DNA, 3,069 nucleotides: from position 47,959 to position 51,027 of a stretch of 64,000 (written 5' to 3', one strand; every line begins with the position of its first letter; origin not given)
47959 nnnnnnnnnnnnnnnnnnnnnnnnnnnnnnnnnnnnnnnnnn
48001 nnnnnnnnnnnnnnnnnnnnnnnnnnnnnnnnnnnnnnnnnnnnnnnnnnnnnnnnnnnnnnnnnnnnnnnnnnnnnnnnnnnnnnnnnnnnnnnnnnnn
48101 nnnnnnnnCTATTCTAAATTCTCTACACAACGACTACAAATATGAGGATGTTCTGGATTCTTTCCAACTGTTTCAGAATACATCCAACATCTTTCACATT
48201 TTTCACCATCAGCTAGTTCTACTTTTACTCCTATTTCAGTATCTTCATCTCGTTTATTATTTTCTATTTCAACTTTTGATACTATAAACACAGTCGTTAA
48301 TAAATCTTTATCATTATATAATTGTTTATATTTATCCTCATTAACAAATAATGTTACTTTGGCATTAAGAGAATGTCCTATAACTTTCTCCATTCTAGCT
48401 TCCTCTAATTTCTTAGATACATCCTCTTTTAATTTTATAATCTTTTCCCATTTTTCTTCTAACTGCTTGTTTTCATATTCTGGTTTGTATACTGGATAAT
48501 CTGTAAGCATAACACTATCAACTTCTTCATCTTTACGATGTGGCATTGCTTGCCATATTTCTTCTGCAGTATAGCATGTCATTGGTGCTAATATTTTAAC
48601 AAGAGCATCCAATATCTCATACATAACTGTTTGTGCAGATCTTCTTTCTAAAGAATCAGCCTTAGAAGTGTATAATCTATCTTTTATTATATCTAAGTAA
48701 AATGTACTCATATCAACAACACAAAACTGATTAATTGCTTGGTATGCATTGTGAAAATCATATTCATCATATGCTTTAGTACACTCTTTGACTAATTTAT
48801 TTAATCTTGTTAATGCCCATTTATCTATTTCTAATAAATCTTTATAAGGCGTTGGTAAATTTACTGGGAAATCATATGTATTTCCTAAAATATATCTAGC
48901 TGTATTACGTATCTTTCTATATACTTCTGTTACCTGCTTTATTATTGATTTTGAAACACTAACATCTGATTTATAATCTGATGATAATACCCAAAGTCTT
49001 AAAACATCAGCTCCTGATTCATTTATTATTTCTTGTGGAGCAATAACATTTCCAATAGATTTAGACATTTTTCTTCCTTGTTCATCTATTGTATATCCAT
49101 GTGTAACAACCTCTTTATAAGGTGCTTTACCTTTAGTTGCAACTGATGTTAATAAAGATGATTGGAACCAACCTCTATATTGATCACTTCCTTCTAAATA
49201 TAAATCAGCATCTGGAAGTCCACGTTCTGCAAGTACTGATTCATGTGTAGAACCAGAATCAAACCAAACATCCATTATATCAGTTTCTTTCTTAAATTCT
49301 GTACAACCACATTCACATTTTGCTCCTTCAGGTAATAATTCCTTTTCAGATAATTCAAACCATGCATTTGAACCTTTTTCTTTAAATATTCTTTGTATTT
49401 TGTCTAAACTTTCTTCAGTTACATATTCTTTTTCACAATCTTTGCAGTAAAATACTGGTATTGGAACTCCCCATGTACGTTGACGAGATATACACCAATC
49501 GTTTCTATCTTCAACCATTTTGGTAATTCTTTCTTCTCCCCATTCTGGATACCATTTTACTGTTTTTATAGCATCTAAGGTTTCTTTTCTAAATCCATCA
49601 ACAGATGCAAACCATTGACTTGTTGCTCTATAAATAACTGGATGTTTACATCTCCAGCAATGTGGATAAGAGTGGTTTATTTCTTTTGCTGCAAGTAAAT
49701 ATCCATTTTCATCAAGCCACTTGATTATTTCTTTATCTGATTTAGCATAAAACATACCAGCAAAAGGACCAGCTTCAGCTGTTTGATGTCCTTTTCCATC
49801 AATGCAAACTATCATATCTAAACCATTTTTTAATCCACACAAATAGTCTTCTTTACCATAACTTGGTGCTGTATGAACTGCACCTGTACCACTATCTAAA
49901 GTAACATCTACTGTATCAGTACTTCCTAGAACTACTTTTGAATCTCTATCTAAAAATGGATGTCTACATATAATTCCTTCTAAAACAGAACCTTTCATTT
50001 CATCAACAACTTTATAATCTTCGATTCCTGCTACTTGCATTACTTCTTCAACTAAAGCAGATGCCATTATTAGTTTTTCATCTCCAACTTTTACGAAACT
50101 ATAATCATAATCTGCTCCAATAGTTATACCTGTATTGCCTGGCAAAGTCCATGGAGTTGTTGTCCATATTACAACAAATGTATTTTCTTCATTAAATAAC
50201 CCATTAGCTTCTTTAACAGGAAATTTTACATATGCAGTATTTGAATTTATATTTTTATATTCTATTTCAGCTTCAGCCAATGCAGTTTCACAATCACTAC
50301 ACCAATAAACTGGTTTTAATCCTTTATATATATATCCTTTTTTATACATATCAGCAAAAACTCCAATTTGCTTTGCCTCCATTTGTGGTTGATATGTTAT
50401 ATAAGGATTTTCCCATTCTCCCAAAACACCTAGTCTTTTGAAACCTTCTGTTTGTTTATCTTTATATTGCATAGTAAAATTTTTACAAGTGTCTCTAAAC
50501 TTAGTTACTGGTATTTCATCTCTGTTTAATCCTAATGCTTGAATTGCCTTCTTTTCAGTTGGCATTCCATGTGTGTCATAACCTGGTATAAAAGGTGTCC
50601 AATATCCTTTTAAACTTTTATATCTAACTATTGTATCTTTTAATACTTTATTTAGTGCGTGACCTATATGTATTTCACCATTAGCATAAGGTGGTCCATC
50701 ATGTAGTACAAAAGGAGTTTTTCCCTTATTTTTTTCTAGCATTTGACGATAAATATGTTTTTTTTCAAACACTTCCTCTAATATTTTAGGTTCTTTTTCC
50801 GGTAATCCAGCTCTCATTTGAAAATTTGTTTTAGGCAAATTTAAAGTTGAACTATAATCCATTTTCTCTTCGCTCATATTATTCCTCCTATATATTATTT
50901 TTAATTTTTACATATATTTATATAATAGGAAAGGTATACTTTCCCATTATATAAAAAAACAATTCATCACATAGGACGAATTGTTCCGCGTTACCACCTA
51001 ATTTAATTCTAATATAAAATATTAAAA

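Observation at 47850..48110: Tandem duplication of a roughly 131-bp multi-hairpin element abutting the ileS stop codon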

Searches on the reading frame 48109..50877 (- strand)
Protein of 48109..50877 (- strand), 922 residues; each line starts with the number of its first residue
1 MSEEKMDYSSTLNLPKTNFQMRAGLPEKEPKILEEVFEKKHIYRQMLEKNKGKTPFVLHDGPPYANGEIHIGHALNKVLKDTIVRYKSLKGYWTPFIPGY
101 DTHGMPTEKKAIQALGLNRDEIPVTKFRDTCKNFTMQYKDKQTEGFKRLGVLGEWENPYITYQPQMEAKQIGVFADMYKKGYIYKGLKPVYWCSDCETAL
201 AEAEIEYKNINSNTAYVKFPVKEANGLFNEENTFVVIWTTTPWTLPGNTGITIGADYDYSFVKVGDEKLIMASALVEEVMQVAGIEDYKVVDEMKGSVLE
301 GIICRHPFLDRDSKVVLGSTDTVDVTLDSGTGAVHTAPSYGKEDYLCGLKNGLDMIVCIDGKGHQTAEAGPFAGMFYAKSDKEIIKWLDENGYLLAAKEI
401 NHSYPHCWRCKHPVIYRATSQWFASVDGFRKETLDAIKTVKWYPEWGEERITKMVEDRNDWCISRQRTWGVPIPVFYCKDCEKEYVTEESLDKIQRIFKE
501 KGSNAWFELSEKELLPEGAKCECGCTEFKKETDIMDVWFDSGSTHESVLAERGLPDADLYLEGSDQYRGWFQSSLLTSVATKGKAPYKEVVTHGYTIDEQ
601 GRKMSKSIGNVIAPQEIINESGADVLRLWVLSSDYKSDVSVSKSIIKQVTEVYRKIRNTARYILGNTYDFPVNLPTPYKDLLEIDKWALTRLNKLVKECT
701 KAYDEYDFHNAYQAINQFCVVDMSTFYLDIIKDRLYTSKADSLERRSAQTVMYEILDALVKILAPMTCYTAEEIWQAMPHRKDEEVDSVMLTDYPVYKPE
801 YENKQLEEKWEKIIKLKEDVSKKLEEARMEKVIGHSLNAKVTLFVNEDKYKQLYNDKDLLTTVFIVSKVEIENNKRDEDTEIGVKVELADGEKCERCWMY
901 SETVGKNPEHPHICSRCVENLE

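Call 10: search_protein_families(library=pfam, proteins=[window:48109-50877:-])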
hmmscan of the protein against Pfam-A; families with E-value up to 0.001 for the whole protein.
window:48109-50877:- (922 aa): 7 families
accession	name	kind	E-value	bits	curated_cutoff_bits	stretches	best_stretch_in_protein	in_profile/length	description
PF00133.28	tRNA-synt_1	-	4.9e-140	467.4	22.7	1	35-641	4-413/414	tRNA synthetases class I (I, L, M and V)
PF08264.19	Anticodon_1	-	2.4e-39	135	25.1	1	685-842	1-147/148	Anticodon-binding domain of tRNA ligase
PF09334.17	tRNA-synt_1g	-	2.4e-28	99.4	20.1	3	63-207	8-137/391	tRNA synthetases class I (M)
PF06827.20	zf-FPG_IleRS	-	2.3e-11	43.7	21.3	1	891-919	1-29/30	Zinc finger found in FPG and IleRS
PF01406.26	tRNA-synt_1e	-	1.9e-09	37.7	27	1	575-650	226-300/301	tRNA synthetases class I (C) catalytic domain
PF01921.24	tRNA-synt_1f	-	5.1e-06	26.1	27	1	591-659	270-338/360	tRNA synthetases class I (K)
PF13603.12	tRNA-synt_1_2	-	0.00019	21.4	25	1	231-366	19-147/185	Leucyl-tRNA synthetase, editing domain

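Call 38: find_homologous_proteins(query=window:48109-50877:-, max_evalue=1e-100)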
Query window:48109-50877:- (922 aa): 8000 proteins with E <= 1e-100 among 8000 candidates; the best 120 are listed.
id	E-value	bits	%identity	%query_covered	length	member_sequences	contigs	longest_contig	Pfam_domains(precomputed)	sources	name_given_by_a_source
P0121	0.0e+0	1952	90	100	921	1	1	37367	PF09334.18,PF01406.26,PF08264.20,PF01921.25,PF00133.29,PF06827.21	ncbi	-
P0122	0.0e+0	1942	88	100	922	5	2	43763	PF09334.18,PF01406.26,PF08264.20,PF01921.25,PF00133.29,PF06827.21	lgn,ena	-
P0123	0.0e+0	1942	88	100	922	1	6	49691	PF09334.18,PF01406.26,PF08264.20,PF01921.25,PF00133.29,PF06827.21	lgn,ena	-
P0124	0.0e+0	1939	88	100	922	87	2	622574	PF09334.18,PF01406.26,PF08264.20,PF13603.13,PF00133.29,PF06827.21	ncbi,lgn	-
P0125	0.0e+0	1931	87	100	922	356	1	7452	PF09334.18,PF01406.26,PF08264.20,PF01921.25,PF00133.29,PF06827.21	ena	-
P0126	0.0e+0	1928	87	100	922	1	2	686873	PF09334.18,PF01406.26,PF08264.20,PF13603.13,PF00133.29,PF06827.21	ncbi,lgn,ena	-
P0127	0.0e+0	1928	87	100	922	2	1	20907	PF09334.18,PF01406.26,PF08264.20,PF13603.13,PF00133.29,PF06827.21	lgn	-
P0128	0.0e+0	1926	87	100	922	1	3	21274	PF09334.18,PF01406.26,PF08264.20,PF13603.13,PF00133.29,PF06827.21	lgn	-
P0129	0.0e+0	1923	87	100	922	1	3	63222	PF09334.18,PF01406.26,PF08264.20,PF13603.13,PF01921.25,PF00133.29,PF06827.21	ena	-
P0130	0.0e+0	1923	87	100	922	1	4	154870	PF09334.18,PF01406.26,PF08264.20,PF13603.13,PF01921.25,PF00133.29,PF06827.21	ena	-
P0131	0.0e+0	1923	87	100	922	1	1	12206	PF09334.18,PF01406.26,PF08264.20,PF13603.13,PF01921.25,PF00133.29,PF06827.21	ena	-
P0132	0.0e+0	1922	87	100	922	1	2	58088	PF09334.18,PF01406.26,PF08264.20,PF13603.13,PF01921.25,PF00133.29,PF06827.21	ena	-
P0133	0.0e+0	1921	87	100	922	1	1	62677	PF09334.18,PF01406.26,PF08264.20,PF13603.13,PF01921.25,PF00133.29,PF06827.21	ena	-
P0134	0.0e+0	1915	86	100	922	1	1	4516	PF09334.18,PF01406.26,PF08264.20,PF13603.13,PF00133.29,PF06827.21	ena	-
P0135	0.0e+0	1912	87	100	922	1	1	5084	PF09334.18,PF01406.26,PF08264.20,PF13603.13,PF01921.25,PF00133.29,PF06827.21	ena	-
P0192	0.0e+0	1685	77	100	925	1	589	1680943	PF09334.18,PF01406.26,PF08264.20,PF13603.13,PF00133.29,PF06827.21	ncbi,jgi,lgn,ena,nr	ncbi:isoleucine--tRNA ligase [Clostridium sp. CAG:571]|jgi:isoleucyl-tRNA synthetase|nr:isoleucine--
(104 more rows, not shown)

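Call 39: find_encoding_contigs(protein=P0121, flank=3000, max_places=3)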
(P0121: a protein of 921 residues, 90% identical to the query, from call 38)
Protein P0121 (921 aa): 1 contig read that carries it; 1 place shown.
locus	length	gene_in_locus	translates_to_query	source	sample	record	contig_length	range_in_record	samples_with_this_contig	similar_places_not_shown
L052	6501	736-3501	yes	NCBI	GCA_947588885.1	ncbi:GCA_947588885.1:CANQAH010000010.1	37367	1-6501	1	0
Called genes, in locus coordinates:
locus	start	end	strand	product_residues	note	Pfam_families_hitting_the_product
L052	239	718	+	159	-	PF04073:tRNA_edit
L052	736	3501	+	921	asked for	PF00133:tRNA-synt_1, PF01921:tRNA-synt_1f (faint), PF09334:tRNA-synt_1g, PF01406:tRNA-synt_1e (weak), PF08264:Anticodon_1, PF06827:zf-FPG_IleRS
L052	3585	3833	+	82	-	-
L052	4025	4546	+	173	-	PF01510:Amidase_2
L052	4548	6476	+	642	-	PF08206:OB_RNB, PF17876:CSD2, PF22896:OB_RNR_1st (faint), PF08206:OB_RNB, PF17876:CSD2, PF00773:RNB, PF00575:S1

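Call 40: find_encoding_contigs(protein=P0124, flank=3000, max_places=3)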
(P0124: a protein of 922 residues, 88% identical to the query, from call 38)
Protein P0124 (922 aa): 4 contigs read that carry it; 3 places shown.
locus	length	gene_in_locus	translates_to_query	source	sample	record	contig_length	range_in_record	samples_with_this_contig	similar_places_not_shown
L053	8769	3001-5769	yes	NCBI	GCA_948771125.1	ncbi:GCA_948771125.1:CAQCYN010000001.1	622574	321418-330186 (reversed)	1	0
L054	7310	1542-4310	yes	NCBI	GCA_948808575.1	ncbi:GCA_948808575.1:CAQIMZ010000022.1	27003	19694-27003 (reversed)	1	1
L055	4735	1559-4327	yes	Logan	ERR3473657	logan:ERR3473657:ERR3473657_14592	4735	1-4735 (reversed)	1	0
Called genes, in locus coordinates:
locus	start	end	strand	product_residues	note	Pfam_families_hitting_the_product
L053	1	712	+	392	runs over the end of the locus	PF01943:Polysacc_synt, PF03023:MurJ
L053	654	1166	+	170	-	-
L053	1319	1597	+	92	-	PF00216:Bac_DNA_binding, PF18291:HU-HIG (weak)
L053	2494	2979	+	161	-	PF04073:tRNA_edit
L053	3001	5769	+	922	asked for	PF00133:tRNA-synt_1, PF09334:tRNA-synt_1g, PF13603:tRNA-synt_1_2 (weak), PF01406:tRNA-synt_1e (weak), PF08264:Anticodon_1, PF06827:zf-FPG_IleRS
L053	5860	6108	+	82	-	PF03840:SecG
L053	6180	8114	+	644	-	PF08206:OB_RNB, PF17876:CSD2 (weak), PF22896:OB_RNR_1st (faint), PF08206:OB_RNB, PF17876:CSD2, PF00773:RNB, PF00575:S1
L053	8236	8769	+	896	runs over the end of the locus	PF00912:Transgly, PF00905:Transpeptidase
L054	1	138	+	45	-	?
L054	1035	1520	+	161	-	PF04073:tRNA_edit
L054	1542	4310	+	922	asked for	PF00133:tRNA-synt_1, PF09334:tRNA-synt_1g, PF13603:tRNA-synt_1_2 (weak), PF01406:tRNA-synt_1e (weak), PF08264:Anticodon_1, PF06827:zf-FPG_IleRS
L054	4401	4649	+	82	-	PF03840:SecG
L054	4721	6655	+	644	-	PF08206:OB_RNB, PF17876:CSD2 (weak), PF22896:OB_RNR_1st (faint), PF08206:OB_RNB, PF17876:CSD2, PF00773:RNB, PF00575:S1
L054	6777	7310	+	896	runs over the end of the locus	PF00912:Transgly, PF00905:Transpeptidase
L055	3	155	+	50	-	PF00216:Bac_DNA_binding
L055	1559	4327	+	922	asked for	PF00133:tRNA-synt_1, PF09334:tRNA-synt_1g, PF13603:tRNA-synt_1_2 (weak), PF01406:tRNA-synt_1e (weak), PF08264:Anticodon_1, PF06827:zf-FPG_IleRS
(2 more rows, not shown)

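Call 41: find_encoding_contigs(protein=P0123, flank=3000, max_places=3)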
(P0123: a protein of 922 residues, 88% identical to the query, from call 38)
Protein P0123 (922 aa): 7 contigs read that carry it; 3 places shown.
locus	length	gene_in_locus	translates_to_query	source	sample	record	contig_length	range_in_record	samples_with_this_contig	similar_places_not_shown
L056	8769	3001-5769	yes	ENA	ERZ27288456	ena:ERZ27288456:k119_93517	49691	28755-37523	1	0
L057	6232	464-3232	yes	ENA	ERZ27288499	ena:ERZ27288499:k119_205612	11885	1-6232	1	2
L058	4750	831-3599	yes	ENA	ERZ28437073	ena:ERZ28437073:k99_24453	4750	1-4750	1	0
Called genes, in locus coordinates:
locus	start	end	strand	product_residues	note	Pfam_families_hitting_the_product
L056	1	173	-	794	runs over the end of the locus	PF12696:TraG-D_C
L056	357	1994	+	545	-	PF01943:Polysacc_synt, PF03023:MurJ, PF01554:MatE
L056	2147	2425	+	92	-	PF00216:Bac_DNA_binding, PF18291:HU-HIG (weak)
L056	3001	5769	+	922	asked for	PF00133:tRNA-synt_1, PF01921:tRNA-synt_1f (faint), PF09334:tRNA-synt_1g, PF01406:tRNA-synt_1e (weak), PF08264:Anticodon_1, PF06827:zf-FPG_IleRS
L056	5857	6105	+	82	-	-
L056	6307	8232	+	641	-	PF08206:OB_RNB, PF17876:CSD2, PF22896:OB_RNR_1st (faint), PF08206:OB_RNB, PF17876:CSD2, PF00773:RNB, PF00575:S1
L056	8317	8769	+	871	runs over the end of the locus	PF00912:Transgly, PF00905:Transpeptidase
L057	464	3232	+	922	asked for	PF00133:tRNA-synt_1, PF01921:tRNA-synt_1f (faint), PF09334:tRNA-synt_1g, PF01406:tRNA-synt_1e (weak), PF08264:Anticodon_1, PF06827:zf-FPG_IleRS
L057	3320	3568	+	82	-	-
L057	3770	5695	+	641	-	PF08206:OB_RNB, PF17876:CSD2, PF22896:OB_RNR_1st (faint), PF08206:OB_RNB, PF17876:CSD2, PF00773:RNB, PF00575:S1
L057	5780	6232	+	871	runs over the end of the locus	PF00912:Transgly, PF00905:Transpeptidase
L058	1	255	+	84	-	?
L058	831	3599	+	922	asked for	PF00133:tRNA-synt_1, PF01921:tRNA-synt_1f (faint), PF09334:tRNA-synt_1g, PF01406:tRNA-synt_1e (weak), PF08264:Anticodon_1, PF06827:zf-FPG_IleRS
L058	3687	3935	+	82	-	-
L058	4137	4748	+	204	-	?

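Call 53: find_encoding_contigs(protein=P0123, flank=10000, max_places=10)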
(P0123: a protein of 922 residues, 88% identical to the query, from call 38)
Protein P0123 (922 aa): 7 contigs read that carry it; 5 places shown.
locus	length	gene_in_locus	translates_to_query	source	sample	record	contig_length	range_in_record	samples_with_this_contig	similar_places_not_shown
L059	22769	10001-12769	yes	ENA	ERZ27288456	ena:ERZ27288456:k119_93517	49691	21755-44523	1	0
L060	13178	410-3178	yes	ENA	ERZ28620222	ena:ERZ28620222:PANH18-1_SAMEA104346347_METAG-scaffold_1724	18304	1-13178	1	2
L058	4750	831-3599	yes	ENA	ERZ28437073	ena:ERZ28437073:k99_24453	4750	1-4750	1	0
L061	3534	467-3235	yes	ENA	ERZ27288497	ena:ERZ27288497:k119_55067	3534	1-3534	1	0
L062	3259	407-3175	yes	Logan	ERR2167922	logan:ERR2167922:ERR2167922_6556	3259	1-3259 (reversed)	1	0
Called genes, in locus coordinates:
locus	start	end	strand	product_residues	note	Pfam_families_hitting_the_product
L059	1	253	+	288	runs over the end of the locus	PF02541:Ppx-GppA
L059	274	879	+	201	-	PF01725:Ham1p_like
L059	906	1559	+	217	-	PF03167:UDG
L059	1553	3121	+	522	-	PF28550:DUF8436, PF07992:Pyr_redox_2 (faint), PF01266:DAO (faint), PF03486:HI0933_like, PF13738:Pyr_redox_3 (faint), PF21688:FAD-depend_C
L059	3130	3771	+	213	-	-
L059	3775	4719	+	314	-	PF17125:Methyltr_RsmF_N (weak), PF22458:RsmF-B_ferredox (weak), PF01189:Methyltr_RsmB-F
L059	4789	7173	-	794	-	PF12696:TraG-D_C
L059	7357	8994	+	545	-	PF01943:Polysacc_synt, PF03023:MurJ, PF01554:MatE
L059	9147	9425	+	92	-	PF00216:Bac_DNA_binding, PF18291:HU-HIG (weak)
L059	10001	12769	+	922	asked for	PF00133:tRNA-synt_1, PF01921:tRNA-synt_1f (faint), PF09334:tRNA-synt_1g, PF01406:tRNA-synt_1e (weak), PF08264:Anticodon_1, PF06827:zf-FPG_IleRS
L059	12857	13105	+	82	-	-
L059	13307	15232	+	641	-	PF08206:OB_RNB, PF17876:CSD2, PF22896:OB_RNR_1st (faint), PF08206:OB_RNB, PF17876:CSD2, PF00773:RNB, PF00575:S1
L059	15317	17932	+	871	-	PF00912:Transgly, PF00905:Transpeptidase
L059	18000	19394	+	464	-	PF01406:tRNA-synt_1e, PF09334:tRNA-synt_1g (faint), PF09190:DALR_2 (weak), PF23493:CysS_C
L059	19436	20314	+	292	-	PF02388:FemAB, PF13480:Acetyltransf_6, PF02388:FemAB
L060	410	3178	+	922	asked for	PF00133:tRNA-synt_1, PF01921:tRNA-synt_1f (faint), PF09334:tRNA-synt_1g, PF01406:tRNA-synt_1e (weak), PF08264:Anticodon_1, PF06827:zf-FPG_IleRS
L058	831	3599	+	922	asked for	PF00133:tRNA-synt_1, PF01921:tRNA-synt_1f (faint), PF09334:tRNA-synt_1g, PF01406:tRNA-synt_1e (weak), PF08264:Anticodon_1, PF06827:zf-FPG_IleRS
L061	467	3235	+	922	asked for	PF00133:tRNA-synt_1, PF01921:tRNA-synt_1f (faint), PF09334:tRNA-synt_1g, PF01406:tRNA-synt_1e (weak), PF08264:Anticodon_1, PF06827:zf-FPG_IleRS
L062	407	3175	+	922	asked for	PF00133:tRNA-synt_1, PF01921:tRNA-synt_1f (faint), PF09334:tRNA-synt_1g, PF01406:tRNA-synt_1e (weak), PF08264:Anticodon_1, PF06827:zf-FPG_IleRS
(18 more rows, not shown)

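Call 54: find_encoding_contigs(protein=P0121, flank=10000, max_places=10)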
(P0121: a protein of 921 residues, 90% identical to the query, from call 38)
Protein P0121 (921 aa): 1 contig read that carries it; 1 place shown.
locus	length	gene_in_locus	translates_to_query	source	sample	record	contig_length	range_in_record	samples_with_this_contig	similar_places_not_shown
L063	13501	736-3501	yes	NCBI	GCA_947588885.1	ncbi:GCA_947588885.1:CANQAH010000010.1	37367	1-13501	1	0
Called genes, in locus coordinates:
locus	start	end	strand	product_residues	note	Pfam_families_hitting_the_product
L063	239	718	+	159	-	PF04073:tRNA_edit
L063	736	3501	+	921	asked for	PF00133:tRNA-synt_1, PF01921:tRNA-synt_1f (faint), PF09334:tRNA-synt_1g, PF01406:tRNA-synt_1e (weak), PF08264:Anticodon_1, PF06827:zf-FPG_IleRS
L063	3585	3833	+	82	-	-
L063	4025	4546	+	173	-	PF01510:Amidase_2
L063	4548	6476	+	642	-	PF08206:OB_RNB, PF17876:CSD2, PF22896:OB_RNR_1st (faint), PF08206:OB_RNB, PF17876:CSD2, PF00773:RNB, PF00575:S1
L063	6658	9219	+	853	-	PF00912:Transgly, PF00905:Transpeptidase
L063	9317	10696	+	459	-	PF01406:tRNA-synt_1e, PF09334:tRNA-synt_1g (weak), PF09190:DALR_2 (weak), PF23493:CysS_C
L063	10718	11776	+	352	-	PF02388:FemAB, PF13480:Acetyltransf_6, PF02388:FemAB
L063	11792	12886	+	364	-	PF01168:Ala_racemase_N, PF00842:Ala_racemase_C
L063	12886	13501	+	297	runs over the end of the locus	PF06691:DUF1189, PF03547:Mem_trans (weak)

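Call 65: find_encoding_contigs(protein=P0130, flank=10000, max_places=10)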
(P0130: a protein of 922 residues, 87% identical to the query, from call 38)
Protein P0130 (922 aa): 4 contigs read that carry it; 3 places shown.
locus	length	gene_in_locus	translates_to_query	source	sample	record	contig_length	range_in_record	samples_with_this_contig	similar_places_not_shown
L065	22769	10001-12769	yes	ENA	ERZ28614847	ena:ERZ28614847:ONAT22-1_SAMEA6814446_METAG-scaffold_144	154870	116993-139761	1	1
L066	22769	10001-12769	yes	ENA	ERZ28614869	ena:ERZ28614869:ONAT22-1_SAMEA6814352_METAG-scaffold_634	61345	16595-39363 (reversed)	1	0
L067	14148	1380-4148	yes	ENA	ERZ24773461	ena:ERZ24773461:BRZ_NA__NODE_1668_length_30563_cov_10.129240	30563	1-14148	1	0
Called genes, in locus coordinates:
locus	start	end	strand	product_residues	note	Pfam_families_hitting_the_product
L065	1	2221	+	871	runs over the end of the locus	PF00690:Cation_ATPase_N, PF00122:E1-E2_ATPase, PF00702:Hydrolase, PF13246:Cation_ATPase, PF00689:Cation_ATPase_C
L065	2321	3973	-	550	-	-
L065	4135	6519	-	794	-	PF12696:TraG-D_C (weak)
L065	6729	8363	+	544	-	PF01943:Polysacc_synt, PF03023:MurJ, PF01554:MatE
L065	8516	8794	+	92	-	PF00216:Bac_DNA_binding, PF18291:HU-HIG (weak)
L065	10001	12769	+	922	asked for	PF00133:tRNA-synt_1, PF01921:tRNA-synt_1f (faint), PF09334:tRNA-synt_1g, PF13603:tRNA-synt_1_2 (weak), PF01406:tRNA-synt_1e (weak), PF08264:Anticodon_1, PF06827:zf-FPG_IleRS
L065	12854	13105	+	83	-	-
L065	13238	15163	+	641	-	PF00313:CSD (faint), PF08206:OB_RNB, PF22896:OB_RNR_1st (faint), PF08206:OB_RNB, PF17876:CSD2, PF00773:RNB, PF00575:S1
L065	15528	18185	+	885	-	-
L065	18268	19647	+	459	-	PF01406:tRNA-synt_1e, PF09334:tRNA-synt_1g (weak), PF23493:CysS_C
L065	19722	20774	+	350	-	PF02388:FemAB, PF13480:Acetyltransf_6, PF02388:FemAB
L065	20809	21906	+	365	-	PF01168:Ala_racemase_N, PF00842:Ala_racemase_C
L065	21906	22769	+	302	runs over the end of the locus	PF06691:DUF1189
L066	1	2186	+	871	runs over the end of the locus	PF00690:Cation_ATPase_N, PF00122:E1-E2_ATPase, PF00702:Hydrolase, PF13246:Cation_ATPase, PF00689:Cation_ATPase_C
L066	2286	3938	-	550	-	-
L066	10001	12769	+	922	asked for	PF00133:tRNA-synt_1, PF01921:tRNA-synt_1f (faint), PF09334:tRNA-synt_1g, PF13603:tRNA-synt_1_2 (weak), PF01406:tRNA-synt_1e (weak), PF08264:Anticodon_1, PF06827:zf-FPG_IleRS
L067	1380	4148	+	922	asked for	PF00133:tRNA-synt_1, PF01921:tRNA-synt_1f (faint), PF09334:tRNA-synt_1g, PF13603:tRNA-synt_1_2 (weak), PF01406:tRNA-synt_1e (weak), PF08264:Anticodon_1, PF06827:zf-FPG_IleRS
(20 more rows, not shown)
